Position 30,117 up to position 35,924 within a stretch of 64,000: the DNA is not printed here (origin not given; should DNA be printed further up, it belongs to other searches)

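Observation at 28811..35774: Giant 1800-aa GT-C fusion glycosyltransferase (GT87/DUF2029-like + beta-propeller + PMT/GT39-like) paired with a divergent DUF2723 protein, adjacent to the PIM cluster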

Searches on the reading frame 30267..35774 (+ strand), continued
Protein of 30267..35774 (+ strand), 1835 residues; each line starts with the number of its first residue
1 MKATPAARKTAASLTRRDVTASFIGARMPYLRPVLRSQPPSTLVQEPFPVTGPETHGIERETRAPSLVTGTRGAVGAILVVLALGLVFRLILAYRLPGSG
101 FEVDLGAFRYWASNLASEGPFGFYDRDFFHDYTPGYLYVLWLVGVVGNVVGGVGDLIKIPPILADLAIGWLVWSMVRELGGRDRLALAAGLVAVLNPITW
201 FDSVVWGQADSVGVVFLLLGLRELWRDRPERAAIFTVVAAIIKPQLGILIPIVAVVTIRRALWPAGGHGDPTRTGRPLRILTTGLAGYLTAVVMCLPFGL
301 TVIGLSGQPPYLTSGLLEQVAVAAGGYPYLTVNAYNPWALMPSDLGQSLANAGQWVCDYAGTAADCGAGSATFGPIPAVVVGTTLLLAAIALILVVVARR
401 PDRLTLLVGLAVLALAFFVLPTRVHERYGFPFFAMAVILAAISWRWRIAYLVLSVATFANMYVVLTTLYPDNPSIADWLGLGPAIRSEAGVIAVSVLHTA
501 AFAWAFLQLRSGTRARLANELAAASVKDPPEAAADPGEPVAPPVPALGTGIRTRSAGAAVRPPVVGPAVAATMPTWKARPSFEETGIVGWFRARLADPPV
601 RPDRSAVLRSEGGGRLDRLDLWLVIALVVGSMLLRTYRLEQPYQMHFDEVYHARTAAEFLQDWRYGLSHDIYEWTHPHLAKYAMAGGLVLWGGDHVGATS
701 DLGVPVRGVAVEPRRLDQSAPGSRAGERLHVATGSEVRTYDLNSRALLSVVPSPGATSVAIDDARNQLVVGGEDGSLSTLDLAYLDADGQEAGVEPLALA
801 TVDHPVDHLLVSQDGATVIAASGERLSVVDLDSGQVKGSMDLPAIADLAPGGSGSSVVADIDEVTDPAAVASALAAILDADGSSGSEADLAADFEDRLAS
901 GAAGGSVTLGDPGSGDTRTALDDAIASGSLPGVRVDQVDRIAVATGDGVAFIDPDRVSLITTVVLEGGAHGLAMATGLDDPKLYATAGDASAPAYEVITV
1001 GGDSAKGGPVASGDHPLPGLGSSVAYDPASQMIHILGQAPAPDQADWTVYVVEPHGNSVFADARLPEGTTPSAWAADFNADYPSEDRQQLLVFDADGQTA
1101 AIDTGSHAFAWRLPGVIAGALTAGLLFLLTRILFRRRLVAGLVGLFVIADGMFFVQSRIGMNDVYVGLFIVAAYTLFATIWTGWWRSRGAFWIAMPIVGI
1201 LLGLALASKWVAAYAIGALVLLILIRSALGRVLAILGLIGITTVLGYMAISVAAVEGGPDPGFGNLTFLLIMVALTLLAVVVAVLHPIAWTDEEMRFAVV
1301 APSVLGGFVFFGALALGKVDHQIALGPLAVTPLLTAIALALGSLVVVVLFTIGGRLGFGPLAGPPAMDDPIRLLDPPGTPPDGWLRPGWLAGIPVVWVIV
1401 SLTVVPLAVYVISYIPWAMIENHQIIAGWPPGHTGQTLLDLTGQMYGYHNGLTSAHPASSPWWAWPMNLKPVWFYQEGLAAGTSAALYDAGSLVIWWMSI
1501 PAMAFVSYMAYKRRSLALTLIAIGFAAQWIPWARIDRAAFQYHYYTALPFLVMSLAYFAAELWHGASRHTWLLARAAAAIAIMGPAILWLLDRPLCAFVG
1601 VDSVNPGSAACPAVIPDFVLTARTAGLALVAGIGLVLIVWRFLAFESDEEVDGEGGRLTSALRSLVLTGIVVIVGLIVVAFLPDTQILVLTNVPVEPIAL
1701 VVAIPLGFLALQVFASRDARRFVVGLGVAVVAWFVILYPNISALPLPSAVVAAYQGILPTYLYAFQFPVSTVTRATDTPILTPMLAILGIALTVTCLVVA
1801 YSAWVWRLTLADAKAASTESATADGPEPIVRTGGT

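Call 8: find_homologous_proteins(query=window:30267-35774:+)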
Query window:30267-35774:+ (1835 aa): 1295 proteins with E <= 0.001 among 8000 candidates; the best 120 are listed.
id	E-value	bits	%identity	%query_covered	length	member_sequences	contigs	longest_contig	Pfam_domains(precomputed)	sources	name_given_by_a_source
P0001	0.0e+0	3939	100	97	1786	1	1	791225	PF02366.25,PF16192.11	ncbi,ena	-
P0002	0.0e+0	3162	79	97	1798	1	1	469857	PF02366.25,PF16192.11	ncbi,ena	-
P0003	0.0e+0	3144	79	97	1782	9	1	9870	PF02366.25,PF16192.11,PF13231.13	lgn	-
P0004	0.0e+0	2947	74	97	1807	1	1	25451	PF02366.25,PF16192.11,PF13231.13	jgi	-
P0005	0.0e+0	2934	74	97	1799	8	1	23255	PF02366.25,PF16192.11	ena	-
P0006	0.0e+0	2933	74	97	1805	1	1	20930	PF02366.25,PF16192.11,PF13231.13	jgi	jgi:Gpi18-like mannosyltransferase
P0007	0.0e+0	2929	74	97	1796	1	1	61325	PF02366.25,PF16192.11,PF13231.13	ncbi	-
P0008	0.0e+0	2927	73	97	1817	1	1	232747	PF02366.25,PF16192.11,PF13231.13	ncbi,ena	-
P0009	0.0e+0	2925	74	97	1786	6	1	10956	PF02366.25,PF16192.11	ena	-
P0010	0.0e+0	2911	74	96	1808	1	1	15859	PF02366.25,PF16192.11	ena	-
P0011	0.0e+0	2906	73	97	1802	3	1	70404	PF02366.25,PF16192.11,PF13231.13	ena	-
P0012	0.0e+0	2902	74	97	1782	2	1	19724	PF02366.25,PF16192.11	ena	-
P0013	0.0e+0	2892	72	97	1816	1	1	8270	PF02366.25,PF16192.11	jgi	jgi:C-terminal four TMM region of protein-O-mannosyltransferase/Dolichyl-phosphate-mannose-protein m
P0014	0.0e+0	2882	73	97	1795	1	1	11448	PF02366.25,PF16192.11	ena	-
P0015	0.0e+0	2869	72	97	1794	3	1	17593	PF02366.25,PF16192.11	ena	-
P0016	0.0e+0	2866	73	95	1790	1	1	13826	PF02366.25,PF16192.11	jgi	jgi:Gpi18-like mannosyltransferase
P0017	0.0e+0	2862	72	97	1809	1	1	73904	PF02366.25,PF16192.11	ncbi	-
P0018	0.0e+0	2862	73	96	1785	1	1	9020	PF02366.25,PF16192.11,PF13231.13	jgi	jgi:C-terminal four TMM region of protein-O-mannosyltransferase/Dolichyl-phosphate-mannose-protein m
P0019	0.0e+0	2843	73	95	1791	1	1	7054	PF02366.25,PF16192.11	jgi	jgi:hypothetical protein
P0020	0.0e+0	2835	72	97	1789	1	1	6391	PF02366.25,PF16192.11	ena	-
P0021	0.0e+0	2830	72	97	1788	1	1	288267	PF02366.25,PF16192.11,PF13231.13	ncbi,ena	-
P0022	0.0e+0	2814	71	97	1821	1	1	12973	PF02366.25,PF16192.11,PF13231.13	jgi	jgi:hypothetical protein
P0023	0.0e+0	2755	71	97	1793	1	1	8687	PF02366.25,PF16192.11,PF13231.13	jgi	jgi:predicted membrane-bound dolichyl-phosphate-mannose-protein mannosyltransferase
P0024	0.0e+0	2739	70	98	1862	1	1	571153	PF02366.25,PF16192.11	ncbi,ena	-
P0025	0.0e+0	2706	69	96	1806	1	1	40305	PF02366.25,PF16192.11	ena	-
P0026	0.0e+0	2681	73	69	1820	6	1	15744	PF02366.25,PF16192.11,PF13231.13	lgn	-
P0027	0.0e+0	2672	68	97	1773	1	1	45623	PF02366.25,PF16192.11,PF13231.13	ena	-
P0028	0.0e+0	2654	69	97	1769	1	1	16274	PF02366.25,PF16192.11,PF13231.13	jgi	jgi:C-terminal four TMM region of protein-O-mannosyltransferase/Dolichyl-phosphate-mannose-protein m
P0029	0.0e+0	2644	68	97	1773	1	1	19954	PF02366.25,PF16192.11,PF13231.13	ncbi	-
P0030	0.0e+0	2639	67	97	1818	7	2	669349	PF02366.25,PF16192.11,PF13231.13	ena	-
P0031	0.0e+0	2637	67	97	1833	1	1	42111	PF02366.25,PF16192.11,PF13231.13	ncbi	-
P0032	0.0e+0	2630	67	97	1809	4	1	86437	PF02366.25,PF16192.11,PF13231.13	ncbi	-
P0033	0.0e+0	2628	67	97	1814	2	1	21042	PF02366.25,PF16192.11,PF13231.13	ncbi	-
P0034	0.0e+0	2624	67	97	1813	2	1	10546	PF02366.25,PF16192.11,PF13231.13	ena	-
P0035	0.0e+0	2603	67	97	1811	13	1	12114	PF02366.25,PF16192.11,PF13231.13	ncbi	-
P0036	0.0e+0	2601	67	97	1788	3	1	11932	PF02366.25,PF16192.11,PF13231.13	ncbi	-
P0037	0.0e+0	2593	72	69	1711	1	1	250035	PF02366.25,PF16192.11,PF13231.13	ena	-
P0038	0.0e+0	2587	67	96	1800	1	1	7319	PF02366.25,PF16192.11,PF13231.13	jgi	jgi:hypothetical protein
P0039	0.0e+0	2574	66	97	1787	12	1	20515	PF02366.25,PF16192.11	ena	-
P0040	0.0e+0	2572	66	96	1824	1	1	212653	PF02366.25,PF16192.11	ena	-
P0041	0.0e+0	2565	65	96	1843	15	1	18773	PF02366.25,PF16192.11,PF13231.13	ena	-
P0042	0.0e+0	2564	66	96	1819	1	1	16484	PF02366.25,PF16192.11,PF13231.13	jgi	-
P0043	0.0e+0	2564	66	97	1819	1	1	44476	PF02366.25,PF16192.11,PF13231.13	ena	-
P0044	0.0e+0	2553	67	96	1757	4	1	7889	PF02366.25,PF16192.11,PF13231.13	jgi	-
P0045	0.0e+0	2548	64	97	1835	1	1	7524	PF02366.25,PF16192.11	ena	-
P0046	0.0e+0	2542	65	97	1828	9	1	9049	PF02366.25,PF16192.11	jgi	-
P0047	0.0e+0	2541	66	97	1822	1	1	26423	PF02366.25,PF16192.11,PF13231.13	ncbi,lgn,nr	ncbi:MAG: phospholipid carrier-dependent glycosyltransferase [Candidatus Limnocylindrales bacterium]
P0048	0.0e+0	2537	67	96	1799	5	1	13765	PF02366.25,PF16192.11,PF13231.13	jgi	jgi:hypothetical protein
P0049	0.0e+0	2528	65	96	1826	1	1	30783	PF02366.25,PF16192.11,PF13231.13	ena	-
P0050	0.0e+0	2523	65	96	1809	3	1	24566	PF02366.25,PF16192.11,PF13231.13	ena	-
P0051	0.0e+0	2521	65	97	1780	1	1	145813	PF02366.25,PF16192.11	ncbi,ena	-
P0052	0.0e+0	2518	66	97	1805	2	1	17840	PF02366.25,PF16192.11,PF13231.13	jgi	-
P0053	0.0e+0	2494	64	97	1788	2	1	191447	PF02366.25,PF16192.11,PF13231.13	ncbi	-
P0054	0.0e+0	2494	64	97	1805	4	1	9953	PF02366.25,PF16192.11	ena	-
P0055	0.0e+0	2494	64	97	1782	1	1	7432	PF02366.25,PF16192.11,PF13231.13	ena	-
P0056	0.0e+0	2493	64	97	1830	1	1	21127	PF02366.25,PF16192.11,PF13231.13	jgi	jgi:C-terminal four TMM region of protein-O-mannosyltransferase/Dolichyl-phosphate-mannose-protein m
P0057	0.0e+0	2491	65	97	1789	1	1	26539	PF02366.25,PF16192.11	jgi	jgi:predicted membrane-bound dolichyl-phosphate-mannose-protein mannosyltransferase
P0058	0.0e+0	2489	64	97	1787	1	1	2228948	PF02366.25,PF16192.11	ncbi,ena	-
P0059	0.0e+0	2486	64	97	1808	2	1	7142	PF02366.25,PF16192.11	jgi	-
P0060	0.0e+0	2483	64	97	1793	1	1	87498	PF02366.25,PF16192.11,PF13231.13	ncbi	ncbi:MAG: phospholipid carrier-dependent glycosyltransferase [Chloroflexota bacterium]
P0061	0.0e+0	2481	64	97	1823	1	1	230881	PF02366.25,PF16192.11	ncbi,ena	-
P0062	0.0e+0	2480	64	98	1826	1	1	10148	PF02366.25,PF16192.11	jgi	-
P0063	0.0e+0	2478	64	96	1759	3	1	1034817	PF02366.25,PF16192.11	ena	-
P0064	0.0e+0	2473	64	97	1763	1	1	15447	PF02366.25,PF16192.11,PF13231.13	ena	-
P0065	0.0e+0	2472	65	69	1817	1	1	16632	PF02366.25,PF16192.11,PF13231.13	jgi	jgi:hypothetical protein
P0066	0.0e+0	2471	65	96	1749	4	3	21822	PF02366.25,PF16192.11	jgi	jgi:hypothetical protein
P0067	0.0e+0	2467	64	97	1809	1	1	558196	PF02366.25,PF16192.11,PF13231.13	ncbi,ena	-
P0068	0.0e+0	2466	64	97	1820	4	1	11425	PF02366.25,PF16192.11,PF13231.13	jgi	jgi:hypothetical protein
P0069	0.0e+0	2465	64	97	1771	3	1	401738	PF02366.25,PF16192.11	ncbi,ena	-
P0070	0.0e+0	2462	63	97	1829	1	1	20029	PF02366.25,PF16192.11,PF13231.13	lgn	-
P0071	0.0e+0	2462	66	26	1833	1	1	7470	PF02366.25,PF16192.11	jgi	jgi:uncharacterized membrane protein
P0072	0.0e+0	2457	63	96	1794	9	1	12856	PF02366.25,PF16192.11,PF13231.13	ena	-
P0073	0.0e+0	2450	65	97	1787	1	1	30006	PF02366.25,PF16192.11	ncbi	-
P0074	0.0e+0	2450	65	96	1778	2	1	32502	PF02366.25,PF16192.11,PF13231.13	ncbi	ncbi:MAG: phospholipid carrier-dependent glycosyltransferase [Chloroflexota bacterium]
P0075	0.0e+0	2438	64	96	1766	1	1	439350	PF02366.25,PF16192.11,PF13231.13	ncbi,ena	-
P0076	0.0e+0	2437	63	97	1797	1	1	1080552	PF02366.25,PF16192.11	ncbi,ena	-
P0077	0.0e+0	2436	63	98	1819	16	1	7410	PF02366.25,PF16192.11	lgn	-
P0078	0.0e+0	2436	63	98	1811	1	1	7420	PF02366.25,PF16192.11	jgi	jgi:predicted membrane-bound dolichyl-phosphate-mannose-protein mannosyltransferase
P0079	0.0e+0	2435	63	97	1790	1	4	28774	PF02366.25,PF16192.11,PF13231.13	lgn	-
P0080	0.0e+0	2433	68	88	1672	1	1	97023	PF02366.25,PF16192.11,PF13231.13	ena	-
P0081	0.0e+0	2428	63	96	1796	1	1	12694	PF02366.25,PF16192.11,PF13231.13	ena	-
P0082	0.0e+0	2428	64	94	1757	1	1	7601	PF02366.25,PF16192.11,PF13231.13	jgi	jgi:hypothetical protein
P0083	0.0e+0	2427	62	97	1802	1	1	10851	PF02366.25,PF16192.11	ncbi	-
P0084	0.0e+0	2427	63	96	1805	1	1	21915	PF02366.25,PF16192.11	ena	-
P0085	0.0e+0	2426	62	97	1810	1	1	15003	PF02366.25,PF16192.11,PF13231.13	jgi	jgi:hypothetical protein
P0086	0.0e+0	2426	64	97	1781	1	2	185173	PF02366.25,PF16192.11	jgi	-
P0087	0.0e+0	2425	64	97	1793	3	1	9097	PF02366.25,PF16192.11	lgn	-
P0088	0.0e+0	2423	62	97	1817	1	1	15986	PF02366.25,PF16192.11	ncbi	-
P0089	0.0e+0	2422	63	97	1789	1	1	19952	PF02366.25,PF16192.11,PF13231.13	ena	-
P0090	0.0e+0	2422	69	88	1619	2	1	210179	PF02366.25,PF16192.11,PF13231.13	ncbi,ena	-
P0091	0.0e+0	2419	64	97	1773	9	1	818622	PF02366.25,PF16192.11,PF13231.13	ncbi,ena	-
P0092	0.0e+0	2417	62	97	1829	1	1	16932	PF02366.25,PF16192.11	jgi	jgi:C-terminal four TMM region of protein-O-mannosyltransferase/Dolichyl-phosphate-mannose-protein m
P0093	0.0e+0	2417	63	97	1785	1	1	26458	PF02366.25,PF16192.11,PF13231.13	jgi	jgi:Gpi18-like mannosyltransferase/predicted membrane-bound dolichyl-phosphate-mannose-protein manno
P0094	0.0e+0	2416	63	97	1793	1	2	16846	PF02366.25,PF16192.11,PF13231.13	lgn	-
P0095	0.0e+0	2411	63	97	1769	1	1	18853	PF02366.25,PF16192.11,PF13231.13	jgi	jgi:C-terminal four TMM region of protein-O-mannosyltransferase/Dolichyl-phosphate-mannose-protein m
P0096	0.0e+0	2411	63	96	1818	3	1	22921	PF02366.25,PF16192.11,PF13231.13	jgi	-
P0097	0.0e+0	2406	63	97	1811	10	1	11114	PF02366.25,PF16192.11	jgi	jgi:hypothetical protein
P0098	0.0e+0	2405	63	97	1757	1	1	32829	PF02366.25,PF16192.11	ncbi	-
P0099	0.0e+0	2405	62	97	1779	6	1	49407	PF02366.25,PF16192.11,PF13231.13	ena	-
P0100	0.0e+0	2403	63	97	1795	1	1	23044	PF02366.25,PF16192.11,PF13231.13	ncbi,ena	-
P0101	0.0e+0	2401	63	97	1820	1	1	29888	PF02366.25,PF16192.11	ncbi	-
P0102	0.0e+0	2398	63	97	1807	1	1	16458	PF02366.25,PF16192.11,PF13231.13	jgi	jgi:hypothetical protein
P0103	0.0e+0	2396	61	97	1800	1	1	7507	PF02366.25,PF16192.11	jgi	jgi:hypothetical protein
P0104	0.0e+0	2395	62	97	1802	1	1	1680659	PF02366.25,PF16192.11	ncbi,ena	-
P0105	0.0e+0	2395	64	97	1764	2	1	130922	PF02366.25,PF16192.11,PF13231.13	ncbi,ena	-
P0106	0.0e+0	2395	62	97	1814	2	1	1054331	PF02366.25,PF16192.11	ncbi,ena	-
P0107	0.0e+0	2392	61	97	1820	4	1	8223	PF02366.25,PF16192.11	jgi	jgi:hypothetical protein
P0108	0.0e+0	2388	63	96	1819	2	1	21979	PF02366.25,PF16192.11,PF13231.13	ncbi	-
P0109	0.0e+0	2386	62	97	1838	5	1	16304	PF02366.25,PF16192.11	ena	-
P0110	0.0e+0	2384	62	96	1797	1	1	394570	PF02366.25,PF16192.11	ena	-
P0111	0.0e+0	2380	62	96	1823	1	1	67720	PF02366.25,PF16192.11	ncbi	-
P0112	0.0e+0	2378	62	96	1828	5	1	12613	PF02366.25,PF16192.11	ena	-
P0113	0.0e+0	2368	61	97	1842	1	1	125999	PF02366.25,PF16192.11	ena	-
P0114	0.0e+0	2366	62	96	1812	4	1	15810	PF02366.25,PF16192.11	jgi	jgi:hypothetical protein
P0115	0.0e+0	2366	61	96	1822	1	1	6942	PF09594.17,PF02366.25,PF16192.11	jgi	-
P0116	0.0e+0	2363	61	98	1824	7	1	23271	PF02366.25,PF16192.11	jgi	jgi:hypothetical protein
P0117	0.0e+0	2359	62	96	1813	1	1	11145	PF02366.25,PF16192.11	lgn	-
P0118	0.0e+0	2357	61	97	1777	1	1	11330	PF02366.25,PF16192.11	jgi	jgi:C-terminal four TMM region of protein-O-mannosyltransferase/Dolichyl-phosphate-mannose-protein m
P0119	0.0e+0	2355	62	97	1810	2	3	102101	PF02366.25,PF16192.11,PF13231.13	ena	-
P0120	0.0e+0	2355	61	97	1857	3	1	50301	PF02366.25,PF16192.11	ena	-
